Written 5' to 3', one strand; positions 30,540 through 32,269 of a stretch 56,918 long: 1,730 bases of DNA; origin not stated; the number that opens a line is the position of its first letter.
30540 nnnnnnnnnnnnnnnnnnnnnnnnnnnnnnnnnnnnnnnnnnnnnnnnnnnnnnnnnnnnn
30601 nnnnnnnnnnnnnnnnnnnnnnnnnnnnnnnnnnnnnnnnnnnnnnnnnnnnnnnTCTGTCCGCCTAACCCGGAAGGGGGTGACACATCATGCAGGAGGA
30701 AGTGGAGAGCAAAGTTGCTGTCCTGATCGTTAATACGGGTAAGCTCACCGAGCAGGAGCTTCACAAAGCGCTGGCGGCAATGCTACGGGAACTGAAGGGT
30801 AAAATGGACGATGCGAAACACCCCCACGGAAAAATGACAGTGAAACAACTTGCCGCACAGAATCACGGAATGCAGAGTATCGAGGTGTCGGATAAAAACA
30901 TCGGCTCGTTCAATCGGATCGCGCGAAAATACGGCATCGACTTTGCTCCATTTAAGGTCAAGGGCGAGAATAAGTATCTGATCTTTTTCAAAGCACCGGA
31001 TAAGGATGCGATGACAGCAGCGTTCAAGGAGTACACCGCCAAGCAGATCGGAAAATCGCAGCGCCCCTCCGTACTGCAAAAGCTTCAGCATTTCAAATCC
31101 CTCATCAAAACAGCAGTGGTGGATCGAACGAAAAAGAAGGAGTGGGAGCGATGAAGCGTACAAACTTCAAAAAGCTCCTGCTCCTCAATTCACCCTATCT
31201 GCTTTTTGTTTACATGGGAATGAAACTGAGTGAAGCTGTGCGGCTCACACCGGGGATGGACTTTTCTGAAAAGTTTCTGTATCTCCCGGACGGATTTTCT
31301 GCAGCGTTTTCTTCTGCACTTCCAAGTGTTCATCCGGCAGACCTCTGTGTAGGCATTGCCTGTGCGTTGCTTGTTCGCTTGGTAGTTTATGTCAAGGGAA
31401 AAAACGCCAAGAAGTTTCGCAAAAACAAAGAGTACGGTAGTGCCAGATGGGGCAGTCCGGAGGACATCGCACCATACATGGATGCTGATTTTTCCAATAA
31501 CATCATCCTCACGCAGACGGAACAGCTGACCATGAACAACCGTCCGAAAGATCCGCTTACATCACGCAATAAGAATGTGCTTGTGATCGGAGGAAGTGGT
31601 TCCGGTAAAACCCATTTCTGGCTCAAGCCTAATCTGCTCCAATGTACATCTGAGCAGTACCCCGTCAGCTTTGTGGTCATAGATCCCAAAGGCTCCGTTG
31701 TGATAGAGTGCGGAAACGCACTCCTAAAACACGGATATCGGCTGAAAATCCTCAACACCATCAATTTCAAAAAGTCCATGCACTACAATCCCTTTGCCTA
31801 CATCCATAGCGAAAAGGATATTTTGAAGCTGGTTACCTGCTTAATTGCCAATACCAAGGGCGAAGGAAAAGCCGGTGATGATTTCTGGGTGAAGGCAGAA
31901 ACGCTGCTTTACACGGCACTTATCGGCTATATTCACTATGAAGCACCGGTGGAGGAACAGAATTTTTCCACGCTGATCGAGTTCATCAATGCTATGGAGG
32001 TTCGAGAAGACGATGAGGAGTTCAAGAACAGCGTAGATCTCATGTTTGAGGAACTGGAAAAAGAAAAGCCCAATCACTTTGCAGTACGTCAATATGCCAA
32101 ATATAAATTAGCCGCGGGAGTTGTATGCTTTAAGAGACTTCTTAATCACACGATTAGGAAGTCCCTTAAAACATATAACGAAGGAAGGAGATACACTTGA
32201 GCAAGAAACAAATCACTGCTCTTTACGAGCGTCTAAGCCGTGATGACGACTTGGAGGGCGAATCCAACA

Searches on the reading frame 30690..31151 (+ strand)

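Call 8: search_protein_families(library=pfam, proteins=[window:30690-31151:+], max_evalue=0.01)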
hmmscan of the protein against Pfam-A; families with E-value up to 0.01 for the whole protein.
window:30690-31151:+ (154 aa): 1 family
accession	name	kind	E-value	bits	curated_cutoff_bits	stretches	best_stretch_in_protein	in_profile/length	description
PF12687.12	DUF3801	-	3.7e-35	121.2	24.1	1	22-151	2-131/131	Protein of unknown function (DUF3801)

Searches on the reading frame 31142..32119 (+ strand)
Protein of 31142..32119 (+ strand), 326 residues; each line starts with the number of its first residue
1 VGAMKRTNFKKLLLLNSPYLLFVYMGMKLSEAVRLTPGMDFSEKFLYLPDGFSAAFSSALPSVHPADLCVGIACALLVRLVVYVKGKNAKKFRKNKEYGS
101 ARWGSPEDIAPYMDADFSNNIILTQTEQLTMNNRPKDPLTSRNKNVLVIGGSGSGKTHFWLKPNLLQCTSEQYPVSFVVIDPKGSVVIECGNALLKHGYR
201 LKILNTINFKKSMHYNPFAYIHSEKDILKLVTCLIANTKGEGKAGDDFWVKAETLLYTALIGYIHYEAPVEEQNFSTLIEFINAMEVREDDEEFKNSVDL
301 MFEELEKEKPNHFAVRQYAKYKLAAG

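Call 8: search_protein_families(library=pfam, proteins=[window:31142-32119:+], max_evalue=0.01)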
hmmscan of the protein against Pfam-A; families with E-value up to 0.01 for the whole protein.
window:31142-32119:+ (326 aa): 3 families
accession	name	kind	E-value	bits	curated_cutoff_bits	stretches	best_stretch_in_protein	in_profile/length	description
PF02534.20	T4SS-DNA_transf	-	8.1e-20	71.5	20.1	1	144-310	45-205/468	Type IV secretory system Conjugative DNA transfer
PF10412.15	TrwB_AAD_bind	-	0.00043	19.7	20.5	1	141-261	13-122/387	Type IV secretion-system coupling protein DNA-binding domain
PF19044.6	P-loop_TraG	-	0.0039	16.3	25.8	1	131-282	17-161/413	TraG P-loop domain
